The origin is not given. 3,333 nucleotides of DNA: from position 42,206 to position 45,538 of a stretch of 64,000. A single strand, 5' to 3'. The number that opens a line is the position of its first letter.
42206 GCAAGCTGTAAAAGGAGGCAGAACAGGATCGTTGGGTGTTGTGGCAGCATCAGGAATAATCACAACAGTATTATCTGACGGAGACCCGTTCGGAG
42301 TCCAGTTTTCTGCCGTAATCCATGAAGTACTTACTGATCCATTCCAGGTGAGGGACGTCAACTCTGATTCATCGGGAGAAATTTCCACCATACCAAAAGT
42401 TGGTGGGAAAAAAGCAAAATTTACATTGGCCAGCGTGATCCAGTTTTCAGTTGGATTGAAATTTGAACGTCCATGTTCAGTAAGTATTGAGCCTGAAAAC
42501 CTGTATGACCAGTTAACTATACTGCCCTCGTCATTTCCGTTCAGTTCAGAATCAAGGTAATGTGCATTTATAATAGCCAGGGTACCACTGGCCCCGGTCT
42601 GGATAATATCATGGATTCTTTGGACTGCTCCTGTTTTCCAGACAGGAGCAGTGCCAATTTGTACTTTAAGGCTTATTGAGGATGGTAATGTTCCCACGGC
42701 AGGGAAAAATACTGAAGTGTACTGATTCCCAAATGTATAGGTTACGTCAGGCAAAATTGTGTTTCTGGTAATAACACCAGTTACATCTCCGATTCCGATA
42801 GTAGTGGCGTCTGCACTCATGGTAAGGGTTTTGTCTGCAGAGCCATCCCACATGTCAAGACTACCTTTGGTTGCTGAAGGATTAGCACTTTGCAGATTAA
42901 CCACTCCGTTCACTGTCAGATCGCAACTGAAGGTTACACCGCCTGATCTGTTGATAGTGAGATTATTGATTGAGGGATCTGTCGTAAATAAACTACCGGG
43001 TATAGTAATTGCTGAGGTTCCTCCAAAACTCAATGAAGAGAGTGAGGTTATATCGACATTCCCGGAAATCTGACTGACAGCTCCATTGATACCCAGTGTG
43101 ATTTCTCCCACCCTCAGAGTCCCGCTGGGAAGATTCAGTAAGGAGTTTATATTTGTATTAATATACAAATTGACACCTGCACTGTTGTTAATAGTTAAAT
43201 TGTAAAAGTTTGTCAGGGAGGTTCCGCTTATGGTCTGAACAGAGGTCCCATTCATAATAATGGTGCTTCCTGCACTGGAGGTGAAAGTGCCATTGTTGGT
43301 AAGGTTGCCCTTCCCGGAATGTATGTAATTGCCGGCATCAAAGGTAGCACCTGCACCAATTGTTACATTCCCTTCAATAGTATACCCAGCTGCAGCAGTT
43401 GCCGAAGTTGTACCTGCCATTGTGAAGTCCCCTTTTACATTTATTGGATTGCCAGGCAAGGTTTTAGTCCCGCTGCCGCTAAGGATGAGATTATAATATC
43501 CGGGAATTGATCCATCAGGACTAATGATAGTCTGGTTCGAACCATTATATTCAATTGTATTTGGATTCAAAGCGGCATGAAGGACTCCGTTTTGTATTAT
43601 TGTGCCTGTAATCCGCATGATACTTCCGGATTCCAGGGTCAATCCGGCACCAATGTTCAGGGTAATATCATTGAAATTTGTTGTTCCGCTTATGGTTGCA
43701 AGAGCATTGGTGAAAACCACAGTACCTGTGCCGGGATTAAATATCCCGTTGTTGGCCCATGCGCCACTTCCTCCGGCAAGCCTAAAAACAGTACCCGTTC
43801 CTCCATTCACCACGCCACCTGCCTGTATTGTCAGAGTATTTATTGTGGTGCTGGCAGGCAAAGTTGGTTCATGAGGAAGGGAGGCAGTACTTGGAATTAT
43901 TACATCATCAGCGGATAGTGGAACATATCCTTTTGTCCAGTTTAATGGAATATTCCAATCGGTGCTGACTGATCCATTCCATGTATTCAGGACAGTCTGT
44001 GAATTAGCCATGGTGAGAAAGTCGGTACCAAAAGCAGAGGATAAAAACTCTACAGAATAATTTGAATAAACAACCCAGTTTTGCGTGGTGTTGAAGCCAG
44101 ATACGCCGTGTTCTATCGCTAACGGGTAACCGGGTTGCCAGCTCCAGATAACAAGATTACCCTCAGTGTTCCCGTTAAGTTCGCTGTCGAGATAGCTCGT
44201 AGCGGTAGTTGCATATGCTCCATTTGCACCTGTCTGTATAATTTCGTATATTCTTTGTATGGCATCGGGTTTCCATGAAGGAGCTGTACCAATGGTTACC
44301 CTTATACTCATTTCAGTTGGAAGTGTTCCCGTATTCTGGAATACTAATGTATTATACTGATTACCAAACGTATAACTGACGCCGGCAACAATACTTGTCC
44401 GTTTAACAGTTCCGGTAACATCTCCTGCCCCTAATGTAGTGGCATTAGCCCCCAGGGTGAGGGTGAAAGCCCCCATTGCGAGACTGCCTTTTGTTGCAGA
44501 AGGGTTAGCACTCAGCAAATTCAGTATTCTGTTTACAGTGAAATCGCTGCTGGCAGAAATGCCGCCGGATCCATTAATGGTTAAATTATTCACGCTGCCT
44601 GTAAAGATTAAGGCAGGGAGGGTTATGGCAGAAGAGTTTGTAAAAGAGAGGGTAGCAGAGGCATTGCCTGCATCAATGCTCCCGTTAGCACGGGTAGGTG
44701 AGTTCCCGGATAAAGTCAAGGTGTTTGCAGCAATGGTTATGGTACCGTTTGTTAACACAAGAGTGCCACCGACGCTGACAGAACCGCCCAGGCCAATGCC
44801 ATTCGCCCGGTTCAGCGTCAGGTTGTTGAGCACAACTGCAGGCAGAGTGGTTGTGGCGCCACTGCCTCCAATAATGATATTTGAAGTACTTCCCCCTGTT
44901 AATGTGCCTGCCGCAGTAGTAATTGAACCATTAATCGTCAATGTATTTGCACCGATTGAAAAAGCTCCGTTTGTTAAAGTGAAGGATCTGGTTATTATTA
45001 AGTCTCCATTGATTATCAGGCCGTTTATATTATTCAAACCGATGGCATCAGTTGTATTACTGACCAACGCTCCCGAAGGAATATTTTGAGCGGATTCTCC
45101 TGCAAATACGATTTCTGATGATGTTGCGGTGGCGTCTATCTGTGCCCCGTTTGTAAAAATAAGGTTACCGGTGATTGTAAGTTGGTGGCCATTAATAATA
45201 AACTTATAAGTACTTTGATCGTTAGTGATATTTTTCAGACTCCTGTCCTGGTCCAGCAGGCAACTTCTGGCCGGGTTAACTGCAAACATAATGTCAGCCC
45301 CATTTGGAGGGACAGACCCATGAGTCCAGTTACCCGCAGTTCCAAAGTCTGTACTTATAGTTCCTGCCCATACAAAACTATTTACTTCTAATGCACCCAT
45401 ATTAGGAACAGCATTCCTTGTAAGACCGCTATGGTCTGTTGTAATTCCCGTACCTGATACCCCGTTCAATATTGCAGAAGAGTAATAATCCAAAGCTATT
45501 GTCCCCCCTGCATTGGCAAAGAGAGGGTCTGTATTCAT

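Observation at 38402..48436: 10-kb single ORF: T9SS-tailed giant built from 460-550-aa mega-repeats of a module I cannot name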

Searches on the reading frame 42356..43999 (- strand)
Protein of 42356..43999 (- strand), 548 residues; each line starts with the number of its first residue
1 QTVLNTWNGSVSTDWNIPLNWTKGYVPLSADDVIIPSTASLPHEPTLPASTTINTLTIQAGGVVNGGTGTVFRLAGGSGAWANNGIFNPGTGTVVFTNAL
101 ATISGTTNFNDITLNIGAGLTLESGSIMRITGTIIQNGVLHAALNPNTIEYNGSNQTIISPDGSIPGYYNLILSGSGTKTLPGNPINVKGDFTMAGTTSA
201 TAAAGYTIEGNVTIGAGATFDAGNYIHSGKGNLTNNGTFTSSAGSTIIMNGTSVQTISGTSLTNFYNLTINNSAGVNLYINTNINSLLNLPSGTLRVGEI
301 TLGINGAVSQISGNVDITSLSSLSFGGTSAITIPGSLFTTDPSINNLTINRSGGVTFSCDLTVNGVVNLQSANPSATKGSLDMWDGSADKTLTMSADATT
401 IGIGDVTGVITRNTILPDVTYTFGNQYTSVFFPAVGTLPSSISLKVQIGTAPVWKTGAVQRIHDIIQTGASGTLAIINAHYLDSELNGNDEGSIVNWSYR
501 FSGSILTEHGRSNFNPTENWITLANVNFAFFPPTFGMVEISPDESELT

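Call 10: search_protein_families(library=pfam, proteins=[window:42356-43999:-], max_evalue=10)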
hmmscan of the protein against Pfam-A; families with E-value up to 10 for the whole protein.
window:42356-43999:- (548 aa): 0 families

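Call 11: search_protein_families(library=ncbifam, proteins=[window:42356-43999:-], max_evalue=10)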
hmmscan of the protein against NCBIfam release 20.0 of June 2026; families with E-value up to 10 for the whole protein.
window:42356-43999:- (548 aa): 0 families

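Call 12: find_homologous_proteins(query=window:42356-43999:-, max_evalue=0.00001)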
Query window:42356-43999:- (548 aa): 154 proteins with E <= 0.00001 among 8000 candidates; the best 120 are listed.
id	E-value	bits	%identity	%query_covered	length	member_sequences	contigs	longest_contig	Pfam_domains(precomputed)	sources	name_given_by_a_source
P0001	2.7e-201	688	49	63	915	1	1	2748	-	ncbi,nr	ncbi:MAG: hypothetical protein PF444_00645, partial [Bacteroidales bacterium]|nr:hypothetical protei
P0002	2.2e-169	582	47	99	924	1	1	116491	-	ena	-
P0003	5.1e-169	581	50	66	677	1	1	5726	-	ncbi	ncbi:MAG: hypothetical protein WCL06_06660, partial [Bacteroidota bacterium]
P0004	3.3e-151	522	65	69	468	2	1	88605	-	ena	-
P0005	2.5e-118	414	43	56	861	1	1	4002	PF10162.15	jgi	jgi:hypothetical protein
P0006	8.1e-113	396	54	39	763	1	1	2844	-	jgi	-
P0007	2.5e-111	391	51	41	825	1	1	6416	-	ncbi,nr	ncbi:MAG: hypothetical protein NTW16_11780, partial [Bacteroidetes bacterium]|nr:hypothetical protei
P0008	3.6e-110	387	47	56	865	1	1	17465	-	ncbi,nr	ncbi:MAG: hypothetical protein HW402_655 [Dehalococcoidales bacterium]|nr:hypothetical protein [Deha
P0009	5.4e-110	386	51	50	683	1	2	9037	-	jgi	-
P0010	1.0e-101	359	54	37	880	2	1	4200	-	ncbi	-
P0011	1.3e-101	359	49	51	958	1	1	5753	-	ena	-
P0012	1.4e-100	355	52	46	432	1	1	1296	-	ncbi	ncbi:MAG: hypothetical protein WCP43_06215, partial [Dehalococcoidia bacterium]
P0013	2.5e-99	351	50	40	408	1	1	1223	-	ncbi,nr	ncbi:MAG: hypothetical protein Q8S01_04565, partial [Ignavibacteria bacterium]|nr:hypothetical prote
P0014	1.7e-98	348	43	67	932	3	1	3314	PF18962.8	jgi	jgi:hypothetical protein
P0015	3.0e-96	341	50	44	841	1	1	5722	-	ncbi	ncbi:beta strand repeat-containing protein, partial [Chloroflexota bacterium]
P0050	4.0e-40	156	35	30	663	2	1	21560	PF10162.15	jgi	jgi:hypothetical protein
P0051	2.6e-31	127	32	60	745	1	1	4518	PF10162.15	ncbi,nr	ncbi:MAG: hypothetical protein NTV01_21530, partial [Bacteroidia bacterium]|nr:hypothetical protein 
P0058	1.1e-26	112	29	94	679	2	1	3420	PF10162.15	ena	-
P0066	5.6e-22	96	42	36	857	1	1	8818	PF10162.15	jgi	jgi:hypothetical protein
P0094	9.1e-14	69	28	79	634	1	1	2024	-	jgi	jgi:hypothetical protein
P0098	6.8e-13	66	27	93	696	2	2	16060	PF10162.15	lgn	-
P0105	1.6e-11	62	41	28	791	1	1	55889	PF10162.15,PF18962.8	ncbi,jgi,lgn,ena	-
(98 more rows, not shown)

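Call 24: search_solved_structures(query=A1, max_evalue=10)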
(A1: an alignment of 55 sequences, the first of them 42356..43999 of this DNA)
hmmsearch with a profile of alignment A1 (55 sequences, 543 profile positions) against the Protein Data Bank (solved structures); distinct sequences matched with E-value up to 10: 6.
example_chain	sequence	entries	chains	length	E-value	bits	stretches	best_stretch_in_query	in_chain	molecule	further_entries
8z5u_0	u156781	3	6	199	0.054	15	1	171-252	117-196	Leucine-rich repeat protein | LRR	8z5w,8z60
3jqy_B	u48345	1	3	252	0.1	14.1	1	144-293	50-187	Polysialic acid O-acetyltransferase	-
7vgk_A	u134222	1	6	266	0.5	11.8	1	60-110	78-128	4-deoxy-L-threo-5-hexosulose-uronate ketol-isomerase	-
6ynx_t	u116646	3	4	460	0.54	11.7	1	420-500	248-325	ATPTT2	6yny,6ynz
7e4s_A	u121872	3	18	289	0.58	11.6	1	60-100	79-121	5-dehydro-4-deoxy-D-glucuronate isomerase | 4-deoxy-L-threo-5-hexosulose-uronate ketol-isomerase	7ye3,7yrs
8kaa_A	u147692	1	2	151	1.3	10.4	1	104-152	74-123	ester cyclase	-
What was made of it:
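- Closest known: RemA. Different: The cassette profile gave no match in RemA or RemZ (call 24).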

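Call 35: predict_structure(alignment_id=A1)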
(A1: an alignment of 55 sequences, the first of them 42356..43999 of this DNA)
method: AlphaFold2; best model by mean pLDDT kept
length: 548 residues; sequences in the alignment: 55
mean_pLDDT: 97.3   pTM: 0.92
mean pLDDT of the five models: 97.3, 97.3, 97.2, 97.1, 96.5
residues with pLDDT >= 90: 539; 70-90: 5; 50-70: 4; < 50: 0
segments of 3 or more residues with pLDDT < 50: none
pLDDT, mean of each block of 10 residues (from residue 1): 88 97 96 90 96 98 96 98 98 98 98 98 98 98 99 98 98 98 98 98 98 98 98 98 98 98 98 98 98 98 98 98 98 97 98 98 98 97 96 98 98 98 98 97 98 97 98 98 97 97 96 97 97 97 90
secondary structure, 60 per line:
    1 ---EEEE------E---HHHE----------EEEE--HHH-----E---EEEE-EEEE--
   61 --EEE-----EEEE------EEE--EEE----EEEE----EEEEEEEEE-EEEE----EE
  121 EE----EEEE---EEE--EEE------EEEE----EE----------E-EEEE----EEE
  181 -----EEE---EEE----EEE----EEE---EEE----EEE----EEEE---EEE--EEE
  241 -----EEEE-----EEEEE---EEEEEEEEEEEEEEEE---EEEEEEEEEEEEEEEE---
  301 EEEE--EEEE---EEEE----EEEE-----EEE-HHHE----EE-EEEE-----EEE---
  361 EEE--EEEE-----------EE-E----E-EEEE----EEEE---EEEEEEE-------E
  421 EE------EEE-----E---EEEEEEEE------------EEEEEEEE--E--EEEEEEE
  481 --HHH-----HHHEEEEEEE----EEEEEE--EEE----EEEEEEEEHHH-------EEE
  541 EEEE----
elements in order: E4-7 E32-35 E50-53 E55-58 E63-65 E71-74 E81-83 E86-88 E93-96 E101-109 E111-114 E119-122 E127-130 E134-136 E139-141 E148-151 E170-173 E178-180 E186-188 E192-194 E199-201 E206-208 E212-214 E219-221 E226-229 E233-235 E238-240 E246-249 E255-259 E263-278 E282-297 E301-304 E307-310 E314-317 E322-325 E331-333 E346-349 E355-357 E361-363 E366-369 E391-394 E399-402 E406-412 E420-422 E429-431 E441-448 E461-468 E474-480 E494-500 E505-510 E513-515 E520-527 E538-544
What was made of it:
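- On Right-handed parallel beta-helix (PbH1 / pectate-lyase superfamily): The AF2 model has solenoid-like strand periodicity (call 35).
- Short strands fall three per ~21 residues through residues 50-370, followed by a sandwich of about 12 strands (call 35).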

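Call 38: fold_search(model_id=the predicted structure, library=pdb)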
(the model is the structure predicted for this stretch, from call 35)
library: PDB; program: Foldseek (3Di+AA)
matches with E <= 10: 374; with E <= 0.001: 0
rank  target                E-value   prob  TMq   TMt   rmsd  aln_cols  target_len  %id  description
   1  4y9v_A                1.6e-02  0.35  0.22  0.21  16.3       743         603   10  Gp54 tailspike of Acinetobacter baumannii bacteriophage AP22 in complex with A. baumannii capsular saccharide (released 2017-02-01)
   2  6f7k_B                5.5e-02  0.23  0.20  0.20  15.2       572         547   10  Crystal structure of Dettilon tailspike protein (gp208) (released 2018-12-19)
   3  7jvi_A                7.7e-02  0.15  0.15  0.17  16.3       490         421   13  Crystal structure of a beta-helix domain retrieved from capybara gut metagenome (released 2021-09-08)
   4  7qpk_A                8.8e-02  0.10  0.13  0.17  21.4       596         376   11  Structure of the A-region of Awp14 from Candida glabrata (released 2023-01-18)
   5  1tsp                  8.8e-02  0.10  0.16  0.16  17.4       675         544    9  CRYSTAL STRUCTURE OF P22 TAILSPIKE PROTEIN: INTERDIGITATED SUBUNITS IN A THERMOSTABLE TRIMER (released 1995-09-15)
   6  3h09_B                1.4e-01  0.47  0.25  0.17  18.0       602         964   11  The structure of Haemophilus influenzae IgA1 protease (released 2009-04-21)
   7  1dab                  1.9e-01  0.28  0.23  0.24  13.9       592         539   11  The Structure of Bordetella Pertussis Virulence Factor P.69 Pertactin (released 1999-12-15)
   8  4tko                  2.5e-01  0.63  0.10  0.15   9.0        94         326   12  Structure of the periplasmic adaptor protein EmrA (released 2014-07-09)
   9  5jif_B                3.0e-01  0.15  0.08  0.11  12.0       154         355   13  Crystal structure of mouse hepatitis virus strain DVIM Hemagglutinin-Esterase (released 2016-05-11)
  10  7eea_A                3.4e-01  0.14  0.23  0.20  18.3       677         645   12  Cyanophage Pam1 tailspike receptor-binding domain (released 2021-10-20)
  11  7w1d_D                4.1e-01  0.07  0.16  0.15  16.7       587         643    8  Crystal structure of Klebsiella pneumoniae K1 capsule-specific polysaccharide lyase in a C2 crystal form (released 2022-05-18)
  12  6p5t_A                4.5e-01  0.06  0.15  0.12  20.3       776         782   11  Surface-layer (S-layer) RsaA protein from Caulobacter crescentus bound to strontium and iodide (released 2020-01-15)
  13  4kh3                  5.0e-01  0.08  0.13  0.15  16.2       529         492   13  Structure of a bacterial self-associating protein (released 2014-01-15)
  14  9hul_B                5.2e-01  0.10  0.08  0.11  12.5       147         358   10  Crystal structure of human GSK3b in complex with ARN25423 (released 2025-07-23)
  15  2wys_A                5.4e-01  0.06  0.07  0.07  17.3       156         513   13  High resolution crystallographic structure of the Clostridium thermocellum N-terminal endo-1,4-beta-D-xylanase 10B (Xy (released 2010-08-25)
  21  8c7m_A                7.5e-01  0.08  0.08  0.13  20.8       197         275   11  Interleukin 12 receptor subunit beta-1 Fn domains in complex with antagonistic FAb fragment. (released 2024-01-31)
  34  8x8m_A                1.1e+00  0.08  0.24  0.19  15.7       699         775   10  Cryo-EM structure of a bacteriophage tail- spike protein against Klebsiella pneumoniae K64,ORF41(K64-ORF41) (released 2024-09-04)
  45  8odx_A                1.3e+00  0.06  0.08  0.13  21.1       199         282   11  Interleukin 12 receptor subunit beta-1 Fn domains in complex with antagonistic FAb4 fragment and VHH. (released 2024-02-07)
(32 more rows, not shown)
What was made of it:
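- Weak fold matches include self-associating autotransporters (Ag43) and the RsaA S-layer protein (call 38).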

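Call 83: search_protein_families(library=pfam, alignment_id=A1, max_evalue=0.01)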
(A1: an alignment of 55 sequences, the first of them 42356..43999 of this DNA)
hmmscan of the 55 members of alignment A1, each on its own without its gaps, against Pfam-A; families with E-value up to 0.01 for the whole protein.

A. member 1, window:42356-43999:- (548 aa): 0 families

B. families by the number of members that match (of 55 scanned): 2 families
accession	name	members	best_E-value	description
PF10162.14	G8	5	1.5e-05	G8 domain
PF18886.6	DUF5649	1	0.0012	Repeats of unknown function (DUF5649)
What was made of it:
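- On G8 domain (PF10162): 5 of 55 homologous segments reach E of 0.01 or better, with the best at 1.5e-5 (call 83).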

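Call 92: fold_search(model_id=the predicted structure, library=viral)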
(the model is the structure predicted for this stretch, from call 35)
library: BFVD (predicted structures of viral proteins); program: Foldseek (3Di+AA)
matches with E <= 10: 511; with E <= 0.001: 1
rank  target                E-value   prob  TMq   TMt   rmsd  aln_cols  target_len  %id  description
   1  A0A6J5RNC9            9.7e-04  0.51  0.17  0.12  18.6       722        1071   12  Uncharacterized protein [uncultured Caudovirales phage]
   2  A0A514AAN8            6.5e-03  0.75  0.27  0.24  13.6       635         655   12  Pre-neck appendage protein [Bacillus phage Karezi]
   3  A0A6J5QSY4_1          9.1e-03  0.41  0.19  0.11  17.6       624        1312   10  Carbohydrate-binding, CenC-like [uncultured Caudovirales phage]
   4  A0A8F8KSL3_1          9.5e-03  0.33  0.17  0.09  22.2       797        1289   11  Pectinesterase A/Acyl-CoA thioester hydrolase [Clandestinovirus]
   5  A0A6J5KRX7            1.0e-02  0.18  0.14  0.14  16.7       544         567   10  Pectate lyase superfamily protein [uncultured Caudovirales phage]
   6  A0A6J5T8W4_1          1.1e-02  0.94  0.27  0.21  17.3       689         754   14  Parallel beta-helix repeat [uncultured Caudovirales phage]
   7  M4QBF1                1.6e-02  0.38  0.21  0.15  18.3       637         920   10  Putative tail fiber [Escherichia phage phiKP26]
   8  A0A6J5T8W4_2          1.7e-02  0.60  0.18  0.14  20.0       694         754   14  Parallel beta-helix repeat [uncultured Caudovirales phage]
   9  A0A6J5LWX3            1.8e-02  0.15  0.14  0.12  20.4       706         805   11  Pectate lyase superfamily protein [uncultured Caudovirales phage]
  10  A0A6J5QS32            1.9e-02  0.35  0.13  0.14  19.9       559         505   15  Uncharacterized protein [uncultured Caudovirales phage]
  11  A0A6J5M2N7            2.5e-02  0.25  0.18  0.14  16.4       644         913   12  Pectate lyase superfamily protein [uncultured Caudovirales phage]
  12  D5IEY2                3.2e-02  0.16  0.17  0.16  16.9       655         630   10  Uncharacterized protein [Sulfolobus turreted icosahedral virus 2]
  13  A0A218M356            3.8e-02  0.06  0.09  0.08  20.9       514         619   11  Uncharacterized protein [Acidovorax phage ACP17]
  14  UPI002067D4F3         4.9e-02  0.51  0.29  0.25  14.1       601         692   12  (no name look-up for this kind of identifier)
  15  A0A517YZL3            5.1e-02  0.04  0.08  0.08  24.0       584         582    9  (no name in the UniProt tables at hand)
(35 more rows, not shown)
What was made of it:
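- Closest known: Beta-helical passengers and tailspikes. Same: These are the top, weak Foldseek matches (calls 38, 92).
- The best, though weak, fold matches of the unit are capsule-degrading tailspikes and pectate-lyase-superfamily proteins (calls 38, 92).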

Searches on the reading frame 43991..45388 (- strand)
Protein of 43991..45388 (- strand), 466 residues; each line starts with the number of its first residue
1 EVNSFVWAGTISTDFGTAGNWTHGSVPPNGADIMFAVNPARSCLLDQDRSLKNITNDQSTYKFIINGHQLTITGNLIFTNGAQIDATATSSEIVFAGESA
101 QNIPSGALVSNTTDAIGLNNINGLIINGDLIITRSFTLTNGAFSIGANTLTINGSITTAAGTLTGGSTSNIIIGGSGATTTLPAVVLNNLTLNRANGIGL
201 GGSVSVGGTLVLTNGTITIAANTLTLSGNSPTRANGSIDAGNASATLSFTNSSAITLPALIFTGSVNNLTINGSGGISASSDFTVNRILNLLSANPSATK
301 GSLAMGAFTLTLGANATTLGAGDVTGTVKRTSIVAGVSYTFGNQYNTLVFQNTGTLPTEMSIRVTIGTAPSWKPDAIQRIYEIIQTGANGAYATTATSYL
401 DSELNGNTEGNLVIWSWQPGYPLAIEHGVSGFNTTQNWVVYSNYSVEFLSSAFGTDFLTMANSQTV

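Call 10: search_protein_families(library=pfam, proteins=[window:43991-45388:-], max_evalue=10)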
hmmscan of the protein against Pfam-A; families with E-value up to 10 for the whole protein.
window:43991-45388:- (466 aa): 2 families
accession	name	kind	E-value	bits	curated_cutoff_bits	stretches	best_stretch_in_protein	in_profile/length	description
PF14828.11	Amnionless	-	0.16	11.2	30.4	1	12-54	7-49/442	Amnionless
PF10836.13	DUF2574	-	1.4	9.3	27.5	1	131-160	9-38/93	Protein of unknown function (DUF2574)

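Call 11: search_protein_families(library=ncbifam, proteins=[window:43991-45388:-], max_evalue=10)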
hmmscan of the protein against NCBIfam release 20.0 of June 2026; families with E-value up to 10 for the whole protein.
window:43991-45388:- (466 aa): 0 families
